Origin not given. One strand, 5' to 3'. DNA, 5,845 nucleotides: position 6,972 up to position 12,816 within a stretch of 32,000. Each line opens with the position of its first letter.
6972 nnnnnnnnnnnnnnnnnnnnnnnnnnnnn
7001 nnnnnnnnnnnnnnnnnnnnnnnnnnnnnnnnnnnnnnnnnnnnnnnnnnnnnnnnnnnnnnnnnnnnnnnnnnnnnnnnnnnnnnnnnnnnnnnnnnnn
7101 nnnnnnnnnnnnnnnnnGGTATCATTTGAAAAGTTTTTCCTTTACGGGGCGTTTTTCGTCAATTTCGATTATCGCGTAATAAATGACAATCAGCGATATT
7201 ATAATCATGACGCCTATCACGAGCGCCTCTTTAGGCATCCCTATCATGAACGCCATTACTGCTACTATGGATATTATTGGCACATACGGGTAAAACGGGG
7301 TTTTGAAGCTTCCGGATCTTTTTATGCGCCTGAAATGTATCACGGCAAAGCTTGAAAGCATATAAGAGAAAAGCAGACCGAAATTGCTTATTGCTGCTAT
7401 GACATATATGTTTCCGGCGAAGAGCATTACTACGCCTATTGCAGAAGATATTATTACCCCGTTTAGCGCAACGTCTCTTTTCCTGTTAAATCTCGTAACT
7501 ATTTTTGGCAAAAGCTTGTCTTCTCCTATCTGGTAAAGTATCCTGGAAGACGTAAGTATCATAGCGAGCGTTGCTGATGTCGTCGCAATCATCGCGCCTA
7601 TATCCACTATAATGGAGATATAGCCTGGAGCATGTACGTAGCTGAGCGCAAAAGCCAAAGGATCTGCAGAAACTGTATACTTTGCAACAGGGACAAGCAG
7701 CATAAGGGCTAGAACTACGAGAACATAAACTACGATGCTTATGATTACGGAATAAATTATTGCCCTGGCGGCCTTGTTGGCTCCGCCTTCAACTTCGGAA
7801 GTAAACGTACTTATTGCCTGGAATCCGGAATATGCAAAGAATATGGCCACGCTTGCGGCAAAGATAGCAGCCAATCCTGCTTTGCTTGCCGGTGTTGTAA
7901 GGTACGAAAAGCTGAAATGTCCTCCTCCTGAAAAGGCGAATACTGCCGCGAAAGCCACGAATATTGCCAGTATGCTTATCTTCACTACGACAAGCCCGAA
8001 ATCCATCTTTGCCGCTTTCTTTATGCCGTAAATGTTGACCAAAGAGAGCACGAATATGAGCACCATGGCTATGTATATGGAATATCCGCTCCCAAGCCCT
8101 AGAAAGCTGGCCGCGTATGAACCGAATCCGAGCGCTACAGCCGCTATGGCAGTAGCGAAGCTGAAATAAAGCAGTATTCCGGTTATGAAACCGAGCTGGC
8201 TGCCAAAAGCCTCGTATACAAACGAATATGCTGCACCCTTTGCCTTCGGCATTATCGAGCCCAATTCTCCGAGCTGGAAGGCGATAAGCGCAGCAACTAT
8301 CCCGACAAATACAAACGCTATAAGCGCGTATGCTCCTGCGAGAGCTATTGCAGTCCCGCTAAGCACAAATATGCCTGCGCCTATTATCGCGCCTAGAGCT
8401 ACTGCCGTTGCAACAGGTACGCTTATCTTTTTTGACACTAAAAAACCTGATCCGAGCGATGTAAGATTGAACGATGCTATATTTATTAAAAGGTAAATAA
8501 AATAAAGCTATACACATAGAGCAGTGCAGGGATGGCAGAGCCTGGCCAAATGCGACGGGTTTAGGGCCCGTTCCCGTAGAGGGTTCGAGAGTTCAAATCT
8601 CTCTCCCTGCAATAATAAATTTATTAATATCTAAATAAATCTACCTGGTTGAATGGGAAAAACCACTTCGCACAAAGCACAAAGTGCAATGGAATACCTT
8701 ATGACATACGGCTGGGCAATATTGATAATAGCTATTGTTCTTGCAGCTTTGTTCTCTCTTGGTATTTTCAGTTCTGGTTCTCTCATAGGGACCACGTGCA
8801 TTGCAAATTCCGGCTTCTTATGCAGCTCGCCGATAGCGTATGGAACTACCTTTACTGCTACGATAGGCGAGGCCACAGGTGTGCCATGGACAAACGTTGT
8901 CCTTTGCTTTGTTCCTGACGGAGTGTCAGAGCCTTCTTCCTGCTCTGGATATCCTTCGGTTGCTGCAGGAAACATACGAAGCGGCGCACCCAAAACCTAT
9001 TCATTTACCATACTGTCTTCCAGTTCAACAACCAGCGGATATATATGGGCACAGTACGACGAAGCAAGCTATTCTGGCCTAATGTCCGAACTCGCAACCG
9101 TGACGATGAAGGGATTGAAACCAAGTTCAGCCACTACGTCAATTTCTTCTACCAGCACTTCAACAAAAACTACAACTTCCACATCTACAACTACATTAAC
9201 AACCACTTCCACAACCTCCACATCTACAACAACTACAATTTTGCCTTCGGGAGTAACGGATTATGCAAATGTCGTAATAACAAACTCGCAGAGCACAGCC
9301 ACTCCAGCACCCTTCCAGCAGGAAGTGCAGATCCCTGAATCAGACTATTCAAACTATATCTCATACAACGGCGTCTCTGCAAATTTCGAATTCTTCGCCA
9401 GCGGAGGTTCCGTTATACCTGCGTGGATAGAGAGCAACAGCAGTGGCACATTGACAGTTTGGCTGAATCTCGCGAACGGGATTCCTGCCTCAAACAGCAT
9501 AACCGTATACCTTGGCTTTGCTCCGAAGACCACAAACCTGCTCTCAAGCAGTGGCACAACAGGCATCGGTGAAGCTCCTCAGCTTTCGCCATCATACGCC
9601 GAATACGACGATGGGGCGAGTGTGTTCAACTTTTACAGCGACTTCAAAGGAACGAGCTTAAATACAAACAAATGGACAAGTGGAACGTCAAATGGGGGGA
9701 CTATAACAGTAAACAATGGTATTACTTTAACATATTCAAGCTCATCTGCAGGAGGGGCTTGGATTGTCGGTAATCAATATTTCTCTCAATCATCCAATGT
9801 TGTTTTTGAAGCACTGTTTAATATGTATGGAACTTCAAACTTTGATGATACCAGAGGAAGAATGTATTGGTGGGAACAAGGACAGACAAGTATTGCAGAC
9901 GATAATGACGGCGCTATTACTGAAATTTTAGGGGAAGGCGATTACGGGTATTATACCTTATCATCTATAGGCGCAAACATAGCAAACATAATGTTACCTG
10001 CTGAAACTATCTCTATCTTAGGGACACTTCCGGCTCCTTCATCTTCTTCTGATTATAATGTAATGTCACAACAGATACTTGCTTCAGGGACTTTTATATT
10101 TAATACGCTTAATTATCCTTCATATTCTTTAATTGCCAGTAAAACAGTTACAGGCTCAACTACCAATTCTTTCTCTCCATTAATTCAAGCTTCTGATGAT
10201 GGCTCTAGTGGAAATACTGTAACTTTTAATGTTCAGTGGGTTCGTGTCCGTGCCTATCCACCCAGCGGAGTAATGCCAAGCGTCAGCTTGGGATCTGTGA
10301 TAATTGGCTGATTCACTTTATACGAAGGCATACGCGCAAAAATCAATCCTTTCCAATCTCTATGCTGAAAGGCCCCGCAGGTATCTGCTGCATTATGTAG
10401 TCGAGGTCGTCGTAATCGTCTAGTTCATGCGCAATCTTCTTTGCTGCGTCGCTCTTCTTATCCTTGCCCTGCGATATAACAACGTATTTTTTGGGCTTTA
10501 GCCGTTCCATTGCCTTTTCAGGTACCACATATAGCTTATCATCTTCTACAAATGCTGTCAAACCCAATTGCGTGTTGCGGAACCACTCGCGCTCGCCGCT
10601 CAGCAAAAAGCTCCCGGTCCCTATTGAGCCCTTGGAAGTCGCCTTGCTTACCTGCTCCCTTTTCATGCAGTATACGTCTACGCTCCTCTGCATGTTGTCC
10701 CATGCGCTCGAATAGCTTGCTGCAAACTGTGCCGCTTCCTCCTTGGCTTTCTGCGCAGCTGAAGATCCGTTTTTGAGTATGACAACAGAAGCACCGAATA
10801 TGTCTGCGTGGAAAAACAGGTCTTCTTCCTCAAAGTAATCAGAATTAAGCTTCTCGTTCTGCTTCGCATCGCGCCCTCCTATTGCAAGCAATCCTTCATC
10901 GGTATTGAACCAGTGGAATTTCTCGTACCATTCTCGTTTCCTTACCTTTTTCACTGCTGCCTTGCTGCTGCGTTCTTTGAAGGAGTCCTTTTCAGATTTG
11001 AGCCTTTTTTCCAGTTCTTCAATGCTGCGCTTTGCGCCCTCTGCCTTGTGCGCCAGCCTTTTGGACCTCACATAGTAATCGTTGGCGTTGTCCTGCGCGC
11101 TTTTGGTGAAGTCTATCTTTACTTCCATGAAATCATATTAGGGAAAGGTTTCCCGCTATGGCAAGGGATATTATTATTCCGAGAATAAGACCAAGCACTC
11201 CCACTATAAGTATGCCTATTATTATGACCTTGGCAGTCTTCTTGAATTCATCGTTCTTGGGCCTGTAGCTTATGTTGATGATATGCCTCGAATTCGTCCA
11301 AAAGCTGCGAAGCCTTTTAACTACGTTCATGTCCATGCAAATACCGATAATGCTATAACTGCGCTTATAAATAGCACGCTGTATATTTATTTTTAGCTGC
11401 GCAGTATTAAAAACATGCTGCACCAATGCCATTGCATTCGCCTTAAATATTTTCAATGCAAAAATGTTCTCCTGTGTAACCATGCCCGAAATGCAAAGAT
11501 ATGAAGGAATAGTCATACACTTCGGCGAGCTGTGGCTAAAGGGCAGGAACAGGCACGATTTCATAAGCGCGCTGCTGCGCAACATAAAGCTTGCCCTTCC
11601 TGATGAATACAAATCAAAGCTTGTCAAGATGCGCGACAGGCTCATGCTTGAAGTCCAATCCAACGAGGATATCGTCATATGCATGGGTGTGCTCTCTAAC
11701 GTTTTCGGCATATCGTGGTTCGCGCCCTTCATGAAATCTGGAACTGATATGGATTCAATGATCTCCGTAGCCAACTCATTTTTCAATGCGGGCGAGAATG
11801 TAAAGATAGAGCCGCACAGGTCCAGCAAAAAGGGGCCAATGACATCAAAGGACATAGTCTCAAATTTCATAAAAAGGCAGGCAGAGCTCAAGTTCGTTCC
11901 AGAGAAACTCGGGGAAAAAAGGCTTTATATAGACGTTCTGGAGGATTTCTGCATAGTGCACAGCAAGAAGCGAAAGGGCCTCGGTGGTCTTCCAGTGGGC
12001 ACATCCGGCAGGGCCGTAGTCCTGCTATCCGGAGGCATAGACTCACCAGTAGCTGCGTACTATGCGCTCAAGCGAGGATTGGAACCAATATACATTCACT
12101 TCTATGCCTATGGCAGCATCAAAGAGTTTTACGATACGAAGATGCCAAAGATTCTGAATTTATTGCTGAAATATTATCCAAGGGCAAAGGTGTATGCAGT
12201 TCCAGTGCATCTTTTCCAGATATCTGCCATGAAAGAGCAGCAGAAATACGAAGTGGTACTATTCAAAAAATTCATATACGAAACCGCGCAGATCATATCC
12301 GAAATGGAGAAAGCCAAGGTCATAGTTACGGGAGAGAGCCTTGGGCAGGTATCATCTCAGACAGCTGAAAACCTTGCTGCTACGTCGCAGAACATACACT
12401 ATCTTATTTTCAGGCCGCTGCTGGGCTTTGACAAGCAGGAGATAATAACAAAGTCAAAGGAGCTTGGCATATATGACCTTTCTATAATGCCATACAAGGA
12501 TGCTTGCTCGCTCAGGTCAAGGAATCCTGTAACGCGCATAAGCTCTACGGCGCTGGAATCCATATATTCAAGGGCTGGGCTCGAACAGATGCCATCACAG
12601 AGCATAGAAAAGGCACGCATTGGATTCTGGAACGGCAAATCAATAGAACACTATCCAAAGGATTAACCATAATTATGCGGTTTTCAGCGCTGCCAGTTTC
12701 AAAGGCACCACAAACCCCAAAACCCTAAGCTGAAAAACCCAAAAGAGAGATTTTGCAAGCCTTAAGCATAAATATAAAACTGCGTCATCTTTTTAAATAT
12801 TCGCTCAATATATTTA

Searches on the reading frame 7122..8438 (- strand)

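Call 20: search_protein_families(library=pfam, proteins=[window:7122-8438:-])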
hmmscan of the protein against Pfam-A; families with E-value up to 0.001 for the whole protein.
window:7122-8438:- (438 aa): 2 families
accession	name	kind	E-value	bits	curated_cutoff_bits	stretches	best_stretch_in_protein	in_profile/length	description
PF00324.27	AA_permease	-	2e-48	165.7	24.6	1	12-434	4-467/470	Amino acid permease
PF13520.12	AA_permease_2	-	1.1e-38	133.7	27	1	9-417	5-422/427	Amino acid permease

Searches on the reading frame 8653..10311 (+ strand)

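Call 9: search_protein_families(library=pfam, proteins=[window:8653-10311:+])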
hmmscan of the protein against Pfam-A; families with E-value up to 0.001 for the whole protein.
window:8653-10311:+ (552 aa): 1 family
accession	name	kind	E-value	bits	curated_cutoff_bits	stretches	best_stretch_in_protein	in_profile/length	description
PF10102.14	DUF2341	-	4.8e-08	33.8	23.4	1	313-343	53-83/84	Domain of unknown function (DUF2341)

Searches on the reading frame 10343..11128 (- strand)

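Call 20: search_protein_families(library=pfam, proteins=[window:10343-11128:-])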
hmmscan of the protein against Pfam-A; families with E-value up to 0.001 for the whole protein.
window:10343-11128:- (261 aa): 2 families
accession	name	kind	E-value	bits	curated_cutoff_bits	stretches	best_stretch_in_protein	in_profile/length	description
PF05670.18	NFACT-R_1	-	4.6e-32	111.3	29.8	1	70-177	1-111/112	NFACT protein RNA binding domain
PF18297.6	NFACT-R_2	-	4.3e-06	27.2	26.9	1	76-159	6-86/104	NFACT protein RNA binding domain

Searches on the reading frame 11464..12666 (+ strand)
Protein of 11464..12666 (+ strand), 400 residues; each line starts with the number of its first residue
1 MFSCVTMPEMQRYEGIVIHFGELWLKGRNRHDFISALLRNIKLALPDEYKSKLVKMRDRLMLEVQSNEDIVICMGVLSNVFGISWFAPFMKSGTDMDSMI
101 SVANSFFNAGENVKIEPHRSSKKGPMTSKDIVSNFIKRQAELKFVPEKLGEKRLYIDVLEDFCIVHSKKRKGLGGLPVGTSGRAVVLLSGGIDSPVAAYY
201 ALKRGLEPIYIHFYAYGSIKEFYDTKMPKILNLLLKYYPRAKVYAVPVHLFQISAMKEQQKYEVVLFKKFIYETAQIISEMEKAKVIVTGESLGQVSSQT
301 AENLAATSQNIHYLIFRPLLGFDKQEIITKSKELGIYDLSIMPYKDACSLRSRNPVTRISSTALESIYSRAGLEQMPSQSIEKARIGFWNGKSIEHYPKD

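Call 20: search_protein_families(library=pfam, proteins=[window:11464-12666:+])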
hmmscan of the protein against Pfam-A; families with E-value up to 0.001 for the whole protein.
window:11464-12666:+ (400 aa): 3 families
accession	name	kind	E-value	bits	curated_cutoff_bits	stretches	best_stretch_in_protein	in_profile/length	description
PF02568.20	ThiI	-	1.6e-48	165.4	20.5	1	179-369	1-193/197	Thiamine biosynthesis protein (ThiI)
PF22025.1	ThiI_fer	-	4.4e-16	59.5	25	1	16-86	2-71/72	ThiI ferredoxin-like domain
PF06508.19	QueC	-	4.6e-07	30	22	1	183-218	1-35/210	Queuosine biosynthesis protein QueC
